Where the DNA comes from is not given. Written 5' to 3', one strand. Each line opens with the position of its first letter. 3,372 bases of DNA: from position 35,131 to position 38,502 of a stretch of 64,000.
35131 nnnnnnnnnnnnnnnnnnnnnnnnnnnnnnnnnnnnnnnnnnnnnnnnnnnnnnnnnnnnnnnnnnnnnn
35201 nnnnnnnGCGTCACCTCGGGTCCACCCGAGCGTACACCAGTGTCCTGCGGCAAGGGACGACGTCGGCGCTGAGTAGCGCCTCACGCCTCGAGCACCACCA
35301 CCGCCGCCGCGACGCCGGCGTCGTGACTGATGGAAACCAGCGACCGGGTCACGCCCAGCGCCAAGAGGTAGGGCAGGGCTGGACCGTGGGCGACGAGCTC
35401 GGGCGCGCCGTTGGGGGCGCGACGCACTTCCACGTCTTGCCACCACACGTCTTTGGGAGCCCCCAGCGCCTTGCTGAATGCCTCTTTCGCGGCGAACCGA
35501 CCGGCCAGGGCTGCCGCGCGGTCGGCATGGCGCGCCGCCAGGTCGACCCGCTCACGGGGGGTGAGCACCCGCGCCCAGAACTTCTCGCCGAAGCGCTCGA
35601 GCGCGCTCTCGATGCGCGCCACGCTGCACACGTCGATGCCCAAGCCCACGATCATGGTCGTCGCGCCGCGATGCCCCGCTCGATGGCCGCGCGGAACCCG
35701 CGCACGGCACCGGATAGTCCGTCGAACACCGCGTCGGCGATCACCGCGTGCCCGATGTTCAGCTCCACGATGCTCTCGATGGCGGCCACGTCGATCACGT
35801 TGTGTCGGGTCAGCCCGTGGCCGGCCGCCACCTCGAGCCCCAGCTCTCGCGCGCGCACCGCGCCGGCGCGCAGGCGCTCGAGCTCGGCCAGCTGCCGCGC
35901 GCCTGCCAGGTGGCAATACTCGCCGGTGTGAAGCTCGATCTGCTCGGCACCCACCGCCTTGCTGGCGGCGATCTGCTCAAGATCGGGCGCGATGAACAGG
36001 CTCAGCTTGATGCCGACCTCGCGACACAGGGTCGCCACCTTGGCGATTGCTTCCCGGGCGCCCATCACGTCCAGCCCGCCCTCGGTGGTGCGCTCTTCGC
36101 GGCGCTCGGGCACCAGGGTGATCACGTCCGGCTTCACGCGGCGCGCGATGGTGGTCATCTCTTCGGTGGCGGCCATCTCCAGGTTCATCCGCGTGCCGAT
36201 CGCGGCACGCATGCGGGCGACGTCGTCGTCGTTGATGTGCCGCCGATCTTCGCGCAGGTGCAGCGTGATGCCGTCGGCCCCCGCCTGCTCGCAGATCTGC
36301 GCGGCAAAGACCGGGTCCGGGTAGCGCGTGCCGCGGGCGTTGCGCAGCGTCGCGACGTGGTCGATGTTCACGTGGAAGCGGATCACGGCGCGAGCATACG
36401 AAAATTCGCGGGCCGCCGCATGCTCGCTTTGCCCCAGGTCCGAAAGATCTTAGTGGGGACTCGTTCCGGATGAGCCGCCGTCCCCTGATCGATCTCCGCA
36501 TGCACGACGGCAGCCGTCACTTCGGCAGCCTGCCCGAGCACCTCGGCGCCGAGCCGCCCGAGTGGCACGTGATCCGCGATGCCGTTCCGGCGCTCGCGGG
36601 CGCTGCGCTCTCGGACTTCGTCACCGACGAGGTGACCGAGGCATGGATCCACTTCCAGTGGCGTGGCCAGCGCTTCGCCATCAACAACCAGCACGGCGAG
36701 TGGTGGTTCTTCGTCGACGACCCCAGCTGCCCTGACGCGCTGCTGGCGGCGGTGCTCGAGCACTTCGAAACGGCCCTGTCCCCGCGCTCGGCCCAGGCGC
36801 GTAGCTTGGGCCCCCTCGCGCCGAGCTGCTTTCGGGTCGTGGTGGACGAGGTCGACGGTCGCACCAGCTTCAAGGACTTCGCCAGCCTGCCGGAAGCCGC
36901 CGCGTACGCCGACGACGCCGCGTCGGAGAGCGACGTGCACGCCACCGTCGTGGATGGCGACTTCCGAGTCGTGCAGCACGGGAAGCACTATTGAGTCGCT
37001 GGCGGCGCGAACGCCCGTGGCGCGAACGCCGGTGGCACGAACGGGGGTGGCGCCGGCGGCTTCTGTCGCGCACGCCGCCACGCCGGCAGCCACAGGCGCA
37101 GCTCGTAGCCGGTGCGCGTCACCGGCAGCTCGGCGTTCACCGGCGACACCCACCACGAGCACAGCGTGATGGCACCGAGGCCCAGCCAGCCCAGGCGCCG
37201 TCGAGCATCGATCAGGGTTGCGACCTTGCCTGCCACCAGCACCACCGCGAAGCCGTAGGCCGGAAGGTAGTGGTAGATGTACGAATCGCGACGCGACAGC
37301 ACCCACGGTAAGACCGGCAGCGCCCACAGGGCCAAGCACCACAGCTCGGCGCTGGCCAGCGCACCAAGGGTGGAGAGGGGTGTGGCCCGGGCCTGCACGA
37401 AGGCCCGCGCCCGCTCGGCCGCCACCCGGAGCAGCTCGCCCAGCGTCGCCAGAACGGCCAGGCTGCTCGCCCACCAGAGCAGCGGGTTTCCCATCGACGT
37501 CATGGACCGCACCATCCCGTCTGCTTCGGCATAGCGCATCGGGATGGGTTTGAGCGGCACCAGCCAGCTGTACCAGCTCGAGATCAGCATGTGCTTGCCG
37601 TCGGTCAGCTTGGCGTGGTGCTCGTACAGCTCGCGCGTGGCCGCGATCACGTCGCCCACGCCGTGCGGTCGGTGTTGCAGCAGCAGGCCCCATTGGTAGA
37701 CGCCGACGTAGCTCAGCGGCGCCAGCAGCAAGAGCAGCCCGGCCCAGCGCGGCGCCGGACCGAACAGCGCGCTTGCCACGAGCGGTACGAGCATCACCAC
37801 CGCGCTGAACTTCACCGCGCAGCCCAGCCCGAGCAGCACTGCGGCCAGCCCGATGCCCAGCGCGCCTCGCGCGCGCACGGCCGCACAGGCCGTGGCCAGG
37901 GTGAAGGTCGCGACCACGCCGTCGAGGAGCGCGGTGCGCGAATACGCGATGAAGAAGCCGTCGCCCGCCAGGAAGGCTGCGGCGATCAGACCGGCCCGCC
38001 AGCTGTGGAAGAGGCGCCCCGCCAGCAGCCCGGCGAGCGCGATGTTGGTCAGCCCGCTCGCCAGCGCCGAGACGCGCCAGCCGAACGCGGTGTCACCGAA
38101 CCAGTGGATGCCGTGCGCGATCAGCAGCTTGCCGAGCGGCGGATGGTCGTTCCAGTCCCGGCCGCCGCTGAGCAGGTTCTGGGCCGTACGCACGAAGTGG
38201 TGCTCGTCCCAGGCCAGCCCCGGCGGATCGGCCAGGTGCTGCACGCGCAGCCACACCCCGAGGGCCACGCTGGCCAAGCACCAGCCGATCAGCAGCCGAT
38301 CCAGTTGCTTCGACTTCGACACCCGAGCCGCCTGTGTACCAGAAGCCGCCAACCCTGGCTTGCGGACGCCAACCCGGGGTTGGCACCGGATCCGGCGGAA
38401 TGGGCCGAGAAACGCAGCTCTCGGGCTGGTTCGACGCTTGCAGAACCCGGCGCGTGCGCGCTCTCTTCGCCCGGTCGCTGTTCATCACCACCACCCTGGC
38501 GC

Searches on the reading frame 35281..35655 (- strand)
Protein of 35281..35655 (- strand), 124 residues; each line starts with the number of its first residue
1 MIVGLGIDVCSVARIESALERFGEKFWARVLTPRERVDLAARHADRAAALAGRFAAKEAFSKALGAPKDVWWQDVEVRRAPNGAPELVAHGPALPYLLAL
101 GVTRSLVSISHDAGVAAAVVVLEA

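Call 57: search_protein_families(library=pfam, proteins=[window:35281-35655:-], max_evalue=0.00001)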
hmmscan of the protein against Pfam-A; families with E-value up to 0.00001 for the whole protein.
window:35281-35655:- (124 aa): 1 family
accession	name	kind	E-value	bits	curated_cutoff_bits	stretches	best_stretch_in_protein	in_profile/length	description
PF01648.25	ACPS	-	4.6e-17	62.5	25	1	4-100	1-99/111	4'-phosphopantetheinyl transferase superfamily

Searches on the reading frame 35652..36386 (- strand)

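Call 57: search_protein_families(library=pfam, proteins=[window:35652-36386:-], max_evalue=0.00001)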
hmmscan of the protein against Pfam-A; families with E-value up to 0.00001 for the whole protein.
window:35652-36386:- (244 aa): 1 family
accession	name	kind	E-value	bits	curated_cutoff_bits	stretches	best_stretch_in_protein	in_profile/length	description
PF03740.19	PdxJ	-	1.1e-92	309.8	24.5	1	4-234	2-233/234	Pyridoxal phosphate biosynthesis protein PdxJ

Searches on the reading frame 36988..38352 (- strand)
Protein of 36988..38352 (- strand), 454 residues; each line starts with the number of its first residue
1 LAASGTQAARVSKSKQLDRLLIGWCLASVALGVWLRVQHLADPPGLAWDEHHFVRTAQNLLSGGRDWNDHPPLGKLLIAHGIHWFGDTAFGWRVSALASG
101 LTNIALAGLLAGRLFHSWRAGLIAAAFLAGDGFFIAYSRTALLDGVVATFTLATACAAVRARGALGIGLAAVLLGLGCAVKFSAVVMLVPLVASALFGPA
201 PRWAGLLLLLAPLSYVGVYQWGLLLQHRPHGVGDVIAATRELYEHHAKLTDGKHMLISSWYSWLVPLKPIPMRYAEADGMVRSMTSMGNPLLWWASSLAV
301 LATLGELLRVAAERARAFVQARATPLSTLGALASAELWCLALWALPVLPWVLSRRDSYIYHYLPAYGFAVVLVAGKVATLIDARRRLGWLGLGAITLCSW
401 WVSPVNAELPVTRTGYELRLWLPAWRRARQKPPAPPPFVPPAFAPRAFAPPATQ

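Call 57: search_protein_families(library=pfam, proteins=[window:36988-38352:-], max_evalue=0.00001)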
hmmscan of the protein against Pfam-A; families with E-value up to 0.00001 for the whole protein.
window:36988-38352:- (454 aa): 3 families
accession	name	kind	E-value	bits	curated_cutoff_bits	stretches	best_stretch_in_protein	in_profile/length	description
PF16192.10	PMT_4TMC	-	1.5e-23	83.8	32.4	1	236-425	6-202/202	C-terminal four TMM region of protein-O-mannosyltransferase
PF13231.12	PMT_2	-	4.2e-11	43.7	26.1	1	69-203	1-137/160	Dolichyl-phosphate-mannose-protein mannosyltransferase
PF02366.24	PMT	-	8.7e-11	42.3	22.7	0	87-195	80-196/245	Dolichyl-phosphate-mannose-protein mannosyltransferase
